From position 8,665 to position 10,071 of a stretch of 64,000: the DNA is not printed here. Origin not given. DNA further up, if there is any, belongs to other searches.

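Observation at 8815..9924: Sparse-haem secreted hexahaem cytochrome with OmcS-like general properties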

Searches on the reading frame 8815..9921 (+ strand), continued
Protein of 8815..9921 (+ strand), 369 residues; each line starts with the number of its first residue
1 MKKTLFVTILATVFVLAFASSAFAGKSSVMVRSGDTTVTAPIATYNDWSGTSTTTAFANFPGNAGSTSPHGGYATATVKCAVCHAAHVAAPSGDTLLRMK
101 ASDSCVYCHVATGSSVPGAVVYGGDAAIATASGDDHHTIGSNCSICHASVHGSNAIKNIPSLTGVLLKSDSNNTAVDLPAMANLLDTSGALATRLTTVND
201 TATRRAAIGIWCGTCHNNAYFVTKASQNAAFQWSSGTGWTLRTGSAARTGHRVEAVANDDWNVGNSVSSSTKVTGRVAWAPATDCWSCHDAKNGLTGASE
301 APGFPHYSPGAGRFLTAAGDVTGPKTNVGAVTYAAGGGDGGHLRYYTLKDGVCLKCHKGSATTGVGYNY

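Call 29: find_related_loci(query=A1, collection=genome_contigs, flank=8000)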
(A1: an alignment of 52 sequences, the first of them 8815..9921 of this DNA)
Query A1 (369 aa) in genome_contigs; peptide patterns used: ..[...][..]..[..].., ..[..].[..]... (x = any residue, [..] = any of these).
170 stretches matched a pattern; 118 encode a relative of the query (tblastn E <= 1e-3); the best 80 are kept; 77 distinct loci.
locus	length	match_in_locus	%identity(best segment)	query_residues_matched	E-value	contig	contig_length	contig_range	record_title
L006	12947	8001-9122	68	1-369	3e-151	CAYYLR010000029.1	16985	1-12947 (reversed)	MAG TPA_asm: uncultured Coriobacteriaceae bacterium isolate SRP257756_co1_53 genome assembly, contig: NODE_2880_length_1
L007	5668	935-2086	45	1-369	3e-80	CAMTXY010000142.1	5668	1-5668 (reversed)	MAG: uncultured actinobacterium isolate G04_MAG_00037 genome assembly, contig: G04_MAG_00037_000000000325, whole genome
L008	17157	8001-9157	45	1-368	2e-61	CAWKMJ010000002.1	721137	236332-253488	MAG: uncultured Actinomycetes bacterium isolate MFD03804.bin.3.153 genome assembly, contig: contig_15182, whole genome s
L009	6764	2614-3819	35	1-369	1e-50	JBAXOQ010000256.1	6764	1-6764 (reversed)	MAG: Actinomycetes bacterium isolate ELA509 MAG509_256, whole genome shotgun sequence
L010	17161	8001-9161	43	1-369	2e-73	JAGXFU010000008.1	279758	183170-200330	MAG: Actinomycetes bacterium isolate LH_M22 k141_238057, whole genome shotgun sequence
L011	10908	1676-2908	35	1-369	2e-47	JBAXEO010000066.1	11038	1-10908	MAG: Coriobacteriia bacterium isolate ELA247 MAG247_66, whole genome shotgun sequence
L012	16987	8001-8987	37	68-358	1e-43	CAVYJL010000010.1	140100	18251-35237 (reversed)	MAG: uncultured Coriobacteriia bacterium isolate MFD01299.bin.2.183 genome assembly, contig: contig_63851, whole genome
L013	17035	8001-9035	35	1-369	5e-39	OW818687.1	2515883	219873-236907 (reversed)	metagenome genome assembly, chromosome: 1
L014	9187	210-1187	35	1-369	1e-33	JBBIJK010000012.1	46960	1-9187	MAG: Actinomycetota bacterium isolate BR2F70218_bin_160 NODE_348_length_46960_cov_13.056796, whole genome shotgun sequen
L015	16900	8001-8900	33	1-369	2e-32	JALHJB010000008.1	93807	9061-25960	MAG: Actinomycetes bacterium isolate 7-NCT_026 scaffold_69, whole genome shotgun sequence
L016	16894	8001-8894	32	2-369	5e-32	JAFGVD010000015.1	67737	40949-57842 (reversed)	MAG: Coriobacteriia bacterium isolate ZodW_Metabat.125 k87_4540057, whole genome shotgun sequence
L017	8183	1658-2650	29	1-369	2e-31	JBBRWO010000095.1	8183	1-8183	MAG: Coriobacteriia bacterium isolate La4_metabat2.012 La4_metabat2.012_K_2758682_L_8183_cov_17.3774, whole genome shotg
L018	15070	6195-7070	31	2-369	1e-30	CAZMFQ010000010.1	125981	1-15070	MAG TPA_asm: uncultured Eubacteriales bacterium isolate binchicken_co269_74 genome assembly, contig: NODE_145_length_125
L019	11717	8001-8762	36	70-369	3e-29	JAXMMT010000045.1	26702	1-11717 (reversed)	MAG: Coriobacteriia bacterium isolate O10_metabat.bin.1 k141_50297, whole genome shotgun sequence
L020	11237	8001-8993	32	1-369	3e-29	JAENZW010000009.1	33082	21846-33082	MAG: Actinomycetota bacterium isolate BM5_bin.17 BM5_bin17_NODE_363_length_33082_cov_20.449481, whole genome shotgun seq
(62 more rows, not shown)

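Call 30: search_solved_structures(query=A1, max_evalue=10, show_alignments=4)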
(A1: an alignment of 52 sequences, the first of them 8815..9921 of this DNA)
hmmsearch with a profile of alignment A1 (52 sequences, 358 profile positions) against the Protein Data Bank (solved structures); distinct sequences matched with E-value up to 10: 34.
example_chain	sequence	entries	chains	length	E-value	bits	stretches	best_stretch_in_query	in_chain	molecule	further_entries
6r2q_A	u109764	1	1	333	1.1e-07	34.6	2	72-149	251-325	Cystathionine beta-synthase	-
7o0u_C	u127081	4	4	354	2.6e-06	30.1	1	99-319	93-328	MULTIHEME_CYTC domain-containing protein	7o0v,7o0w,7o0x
6q2u_A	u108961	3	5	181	0.00062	22.3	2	274-309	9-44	Cytochrome c4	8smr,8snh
6et5_C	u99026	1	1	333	0.00075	22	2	274-316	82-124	Photosynthetic reaction center cytochrome c subunit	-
1vrn_C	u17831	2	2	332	0.00075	22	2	274-316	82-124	Photosynthetic reaction center cytochrome c subunit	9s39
6i5b_A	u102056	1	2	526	0.00078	22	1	74-142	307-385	Uncharacterized protein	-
7xxf_C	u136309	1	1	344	0.00082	21.9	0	98-142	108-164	Photosynthetic reaction center cytochrome c subunit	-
9j2f_C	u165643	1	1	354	0.0011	21.5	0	207-286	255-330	Photosynthetic reaction center cytochrome c subunit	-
1dxr_C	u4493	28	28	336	0.0011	21.5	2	274-317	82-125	PHOTOSYNTHETIC REACTION CENTER CYTOCHROME C SUBUNIT | PHOTOSYNTHETIC REACTION CENTER | Photosynthetic reaction center cytochrome C subunit precursor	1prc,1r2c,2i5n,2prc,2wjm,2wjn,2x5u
2jbl_C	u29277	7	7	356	0.0012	21.4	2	203-286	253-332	PHOTOSYNTHETIC REACTION CENTER CYTOCHROME C SUBUNIT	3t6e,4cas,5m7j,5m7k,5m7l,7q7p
7c9r_C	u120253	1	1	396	0.0029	20.1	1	98-142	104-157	Photosynthetic reaction center cytochrome c subunit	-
3t6d_C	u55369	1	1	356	0.01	18.3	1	275-315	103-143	Photosynthetic reaction center cytochrome c subunit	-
8wdu_C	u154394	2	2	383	0.025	17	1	98-142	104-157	Photosynthetic reaction center cytochrome c subunit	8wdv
2zzs_A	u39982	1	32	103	0.038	16.4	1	271-322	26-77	Cytochrome c554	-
6xkx_p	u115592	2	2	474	0.044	16.2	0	277-298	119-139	Cbb3-type cytochrome c oxidase subunit CcoP,Cytochrome c-type cyt cy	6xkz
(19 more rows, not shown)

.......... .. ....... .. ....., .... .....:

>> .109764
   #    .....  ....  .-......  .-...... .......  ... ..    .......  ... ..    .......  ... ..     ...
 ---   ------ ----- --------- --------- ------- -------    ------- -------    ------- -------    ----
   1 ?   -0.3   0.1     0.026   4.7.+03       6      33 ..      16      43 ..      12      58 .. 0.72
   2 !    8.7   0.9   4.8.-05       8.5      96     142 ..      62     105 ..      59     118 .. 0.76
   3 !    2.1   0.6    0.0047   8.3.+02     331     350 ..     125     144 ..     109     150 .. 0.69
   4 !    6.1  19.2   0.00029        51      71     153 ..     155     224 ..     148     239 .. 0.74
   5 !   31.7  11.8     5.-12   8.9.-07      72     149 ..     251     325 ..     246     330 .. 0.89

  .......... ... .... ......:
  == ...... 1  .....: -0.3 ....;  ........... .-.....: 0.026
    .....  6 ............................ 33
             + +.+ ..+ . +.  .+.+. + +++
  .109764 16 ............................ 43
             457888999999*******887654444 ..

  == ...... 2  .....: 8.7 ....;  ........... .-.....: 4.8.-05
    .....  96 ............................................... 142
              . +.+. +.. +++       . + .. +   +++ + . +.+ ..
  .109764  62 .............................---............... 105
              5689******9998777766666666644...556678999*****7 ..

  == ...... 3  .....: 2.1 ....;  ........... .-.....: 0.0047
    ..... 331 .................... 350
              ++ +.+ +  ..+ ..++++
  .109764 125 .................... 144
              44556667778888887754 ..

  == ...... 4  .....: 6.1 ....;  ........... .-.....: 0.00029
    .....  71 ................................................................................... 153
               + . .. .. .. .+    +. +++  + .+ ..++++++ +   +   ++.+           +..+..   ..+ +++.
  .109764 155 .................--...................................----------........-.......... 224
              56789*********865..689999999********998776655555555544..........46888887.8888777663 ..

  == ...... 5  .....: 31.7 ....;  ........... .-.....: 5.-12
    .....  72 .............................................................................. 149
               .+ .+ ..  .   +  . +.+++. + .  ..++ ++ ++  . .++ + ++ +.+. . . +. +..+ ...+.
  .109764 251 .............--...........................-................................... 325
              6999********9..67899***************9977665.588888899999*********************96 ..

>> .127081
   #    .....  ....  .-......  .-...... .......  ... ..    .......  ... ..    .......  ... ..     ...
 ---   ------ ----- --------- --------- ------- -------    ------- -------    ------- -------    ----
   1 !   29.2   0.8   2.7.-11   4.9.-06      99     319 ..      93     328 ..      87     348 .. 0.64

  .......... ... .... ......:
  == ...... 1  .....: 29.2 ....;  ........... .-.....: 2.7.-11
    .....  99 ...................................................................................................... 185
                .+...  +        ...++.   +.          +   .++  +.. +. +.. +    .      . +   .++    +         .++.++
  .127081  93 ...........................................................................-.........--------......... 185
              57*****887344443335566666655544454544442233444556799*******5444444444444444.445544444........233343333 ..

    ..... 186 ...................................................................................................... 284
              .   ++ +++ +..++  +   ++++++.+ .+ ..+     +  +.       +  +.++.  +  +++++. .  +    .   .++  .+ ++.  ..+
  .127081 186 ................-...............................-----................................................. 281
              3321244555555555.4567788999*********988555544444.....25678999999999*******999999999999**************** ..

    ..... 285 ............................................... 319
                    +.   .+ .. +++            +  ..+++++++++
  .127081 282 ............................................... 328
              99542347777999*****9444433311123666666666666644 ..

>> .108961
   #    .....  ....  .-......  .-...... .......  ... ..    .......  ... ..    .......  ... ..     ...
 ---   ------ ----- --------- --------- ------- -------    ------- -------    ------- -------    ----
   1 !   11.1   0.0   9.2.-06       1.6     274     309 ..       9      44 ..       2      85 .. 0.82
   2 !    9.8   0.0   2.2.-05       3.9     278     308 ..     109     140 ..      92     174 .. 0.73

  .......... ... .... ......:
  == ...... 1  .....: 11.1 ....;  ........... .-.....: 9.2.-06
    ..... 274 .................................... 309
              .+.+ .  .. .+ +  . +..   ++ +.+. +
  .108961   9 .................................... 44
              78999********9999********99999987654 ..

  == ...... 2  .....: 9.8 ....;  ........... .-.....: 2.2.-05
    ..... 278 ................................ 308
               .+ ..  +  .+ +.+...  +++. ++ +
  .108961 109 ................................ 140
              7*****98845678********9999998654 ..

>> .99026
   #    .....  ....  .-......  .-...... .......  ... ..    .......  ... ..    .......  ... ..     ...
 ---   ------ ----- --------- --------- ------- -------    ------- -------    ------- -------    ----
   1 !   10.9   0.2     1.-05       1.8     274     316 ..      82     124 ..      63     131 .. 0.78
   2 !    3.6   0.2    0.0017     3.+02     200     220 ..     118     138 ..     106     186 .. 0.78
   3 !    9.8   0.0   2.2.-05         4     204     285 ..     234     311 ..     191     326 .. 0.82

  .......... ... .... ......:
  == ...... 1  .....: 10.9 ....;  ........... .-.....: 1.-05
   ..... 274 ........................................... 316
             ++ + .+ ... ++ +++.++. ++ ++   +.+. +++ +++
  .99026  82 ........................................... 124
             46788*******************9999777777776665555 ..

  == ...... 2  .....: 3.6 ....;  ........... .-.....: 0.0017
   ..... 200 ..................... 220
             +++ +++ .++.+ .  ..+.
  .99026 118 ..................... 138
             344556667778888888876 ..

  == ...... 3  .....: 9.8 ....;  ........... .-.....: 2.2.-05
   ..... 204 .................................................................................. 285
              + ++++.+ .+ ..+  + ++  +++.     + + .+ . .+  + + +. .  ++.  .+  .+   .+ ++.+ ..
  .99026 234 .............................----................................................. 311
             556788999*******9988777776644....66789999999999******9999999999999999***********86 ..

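Call 59: search_protein_families(library=ncbifam, proteins=[window:8815-9921:+], max_evalue=0.01)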
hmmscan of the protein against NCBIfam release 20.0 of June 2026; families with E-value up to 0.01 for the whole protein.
window:8815-9921:+ (369 aa): 3 families
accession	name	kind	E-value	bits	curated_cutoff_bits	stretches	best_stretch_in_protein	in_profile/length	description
TIGR03508.1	decahem_SO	subfamily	1.9e-06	27.6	192.2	1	76-155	188-256/258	DmsE family decaheme c-type cytochrome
TIGR01905.1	paired_CXXCH_1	subfamily_domain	6e-06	26.1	25.2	1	77-111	6-38/41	doubled CXXCH domain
TIGR04257.1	nanowire_3heme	domain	2.9e-05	24.1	40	0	76-110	22-59/75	c(7)-type cytochrome triheme domain-containing protein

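Call 60: predict_structure(alignment_id=A3)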
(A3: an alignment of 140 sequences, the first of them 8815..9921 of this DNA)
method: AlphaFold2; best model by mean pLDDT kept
length: 369 residues; sequences in the alignment: 140
mean_pLDDT: 83.5   pTM: 0.81
mean pLDDT of the five models: 83.5, 82.7, 79.2, 77.0, 72.4
residues with pLDDT >= 90: 139; 70-90: 174; 50-70: 50; < 50: 6
segments of 3 or more residues with pLDDT < 50: 333-335
pLDDT, mean of each block of 10 residues (from residue 1): 91 87 65 63 71 77 87 87 80 76 82 64 85 85 87 93 92 89 94 97 93 80 84 90 88 86 73 82 92 86 91 94 90 50 73 96 89
secondary structure, 60 per line:
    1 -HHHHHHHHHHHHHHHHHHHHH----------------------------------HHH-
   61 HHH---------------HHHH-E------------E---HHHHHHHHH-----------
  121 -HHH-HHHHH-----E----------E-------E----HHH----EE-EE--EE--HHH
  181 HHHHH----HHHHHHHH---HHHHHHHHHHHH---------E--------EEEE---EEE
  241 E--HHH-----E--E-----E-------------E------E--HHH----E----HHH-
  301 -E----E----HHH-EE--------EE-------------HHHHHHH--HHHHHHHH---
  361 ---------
elements in order: H2-22 H79-82 H101-109 H126-130 H178-185 H190-197 H201-212 E231-234 E238-241 H341-347 H350-357

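Call 62: fold_search(model_id=the predicted structure, library=pdb)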
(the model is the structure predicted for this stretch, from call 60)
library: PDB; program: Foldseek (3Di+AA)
matches with E <= 10: 3; with E <= 0.001: 0
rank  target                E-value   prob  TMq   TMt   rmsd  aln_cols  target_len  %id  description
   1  6r2q_A                2.0e+00  0.07  0.12  0.16   7.9        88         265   25  Structure of the Mtr complex (released 2020-04-22)
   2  1w9j                  7.6e+00  0.01  0.08  0.05  14.2       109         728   17  Myosin II Dictyostelium discoideum motor domain S456Y bound with MgADP-AlF4 (released 2006-03-16)
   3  9umg_D                9.7e+00  0.02  0.07  0.06   5.0        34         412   18  Cryo-EM structure of VTC complex(Vtc5/Vtc4/Vtc3/Vtc1) (released 2026-01-21)

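Call 83: search_protein_families(library=pfam, proteins=[P0111, P0159, P0081, P0085, P0120, P0202, P0133, P0151], max_evalue=0.001)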
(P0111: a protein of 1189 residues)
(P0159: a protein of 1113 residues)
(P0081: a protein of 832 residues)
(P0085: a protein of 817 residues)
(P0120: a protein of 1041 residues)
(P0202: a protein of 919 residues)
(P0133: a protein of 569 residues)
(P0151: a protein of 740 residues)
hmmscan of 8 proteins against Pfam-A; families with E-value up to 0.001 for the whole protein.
P0111 (1189 aa): 5 families
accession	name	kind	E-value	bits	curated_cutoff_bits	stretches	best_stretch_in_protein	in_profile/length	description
PF00082.27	Peptidase_S8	-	1.1e-44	153.4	21.8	2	176-386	3-212/288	Subtilase family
PF22148.1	Fervidolysin_NPro-like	-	2.8e-13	50.5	21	1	55-128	11-81/81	Fervidolysin N-terminal prodomain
PF20773.4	InhA-like_MAM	-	1.1e-10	41.8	26.9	1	435-536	47-162/191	Immune inhibitor A-like, MAM domain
PF09699.15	Paired_CXXCH_1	-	0.00021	21.3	20.6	0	929-964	6-39/41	Doubled CXXCH motif (Paired_CXXCH_1)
PF22113.1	Mtrc-MtrF_II-IV_dom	-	0.00032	20.7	30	0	922-1128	21-167/176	Outer membrane cytochrome MtrC/MtrF-like, domains II/IV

P0159 (1113 aa): 2 families
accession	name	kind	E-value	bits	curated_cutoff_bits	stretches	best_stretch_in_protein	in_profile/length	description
PF09699.15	Paired_CXXCH_1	-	8.7e-07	29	20.6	0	848-884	4-38/41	Doubled CXXCH motif (Paired_CXXCH_1)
PF22113.1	Mtrc-MtrF_II-IV_dom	-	7.5e-05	22.8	30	0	847-1052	3-167/176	Outer membrane cytochrome MtrC/MtrF-like, domains II/IV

P0081 (832 aa): 5 families
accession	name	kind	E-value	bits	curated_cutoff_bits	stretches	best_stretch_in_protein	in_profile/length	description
PF14522.11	Cytochrome_C7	-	2.4e-17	63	24.8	2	452-555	9-66/67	Cytochrome c7 and related cytochrome c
PF22113.1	Mtrc-MtrF_II-IV_dom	-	6.1e-11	42.6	30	1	434-591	6-164/176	Outer membrane cytochrome MtrC/MtrF-like, domains II/IV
PF19077.6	Big_13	-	4.5e-08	33.9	27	1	256-338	24-100/102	Bacterial Ig-like domain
PF14537.11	Cytochrom_c3_2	-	8.9e-07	29.7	25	0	367-442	2-79/79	Cytochrome c3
PF09699.15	Paired_CXXCH_1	-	1e-05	25.5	20.6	0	434-465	6-38/41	Doubled CXXCH motif (Paired_CXXCH_1)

P0085 (817 aa): 4 families
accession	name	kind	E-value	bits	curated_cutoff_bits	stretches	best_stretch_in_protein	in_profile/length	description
PF14522.11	Cytochrome_C7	-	2.1e-11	43.9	24.8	0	515-592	12-66/67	Cytochrome c7 and related cytochrome c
PF22113.1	Mtrc-MtrF_II-IV_dom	-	1.2e-10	41.7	30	1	438-595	8-166/176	Outer membrane cytochrome MtrC/MtrF-like, domains II/IV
PF19077.6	Big_13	-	9.3e-06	26.5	27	1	266-339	24-99/102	Bacterial Ig-like domain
PF14537.11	Cytochrom_c3_2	-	3.5e-05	24.6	25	0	369-465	2-78/79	Cytochrome c3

P0120 (1041 aa): 5 families
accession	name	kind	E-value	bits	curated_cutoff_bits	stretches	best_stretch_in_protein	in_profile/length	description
PF14522.11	Cytochrome_C7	-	6.4e-18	64.8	24.8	1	644-737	7-66/67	Cytochrome c7 and related cytochrome c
PF19077.6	Big_13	-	9.9e-09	36.1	27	1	265-343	22-100/102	Bacterial Ig-like domain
PF14537.11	Cytochrom_c3_2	-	1.1e-07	32.6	25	0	717-812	8-78/79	Cytochrome c3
PF22113.1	Mtrc-MtrF_II-IV_dom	-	1.2e-06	28.6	30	0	717-856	8-168/176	Outer membrane cytochrome MtrC/MtrF-like, domains II/IV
PF02085.21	Cytochrom_CIII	-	0.00078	20.2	22.9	1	762-855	14-86/101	Class III cytochrome C family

P0202 (919 aa): 5 families
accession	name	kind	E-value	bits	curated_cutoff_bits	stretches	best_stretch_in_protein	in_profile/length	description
PF19077.6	Big_13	-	2.8e-11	44.2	27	0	179-233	47-102/102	Bacterial Ig-like domain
PF14522.11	Cytochrome_C7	-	1.3e-10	41.3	24.8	1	504-567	12-66/67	Cytochrome c7 and related cytochrome c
PF22113.1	Mtrc-MtrF_II-IV_dom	-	2.4e-06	27.6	30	1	562-705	8-166/176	Outer membrane cytochrome MtrC/MtrF-like, domains II/IV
PF14537.11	Cytochrom_c3_2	-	5.5e-06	27.2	25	1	560-670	6-78/79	Cytochrome c3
PF13205.12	Big_5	-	3.5e-05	24.9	23.6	0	170-229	35-103/105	Bacterial Ig-like domain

P0133 (569 aa): 0 families

P0151 (740 aa): 2 families
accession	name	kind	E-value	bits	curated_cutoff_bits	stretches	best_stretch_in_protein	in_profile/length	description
PF14537.11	Cytochrom_c3_2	-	0.00016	22.5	25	0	115-200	8-78/79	Cytochrome c3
PF14522.11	Cytochrome_C7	-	0.00022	21.4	24.8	0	66-151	14-66/67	Cytochrome c7 and related cytochrome c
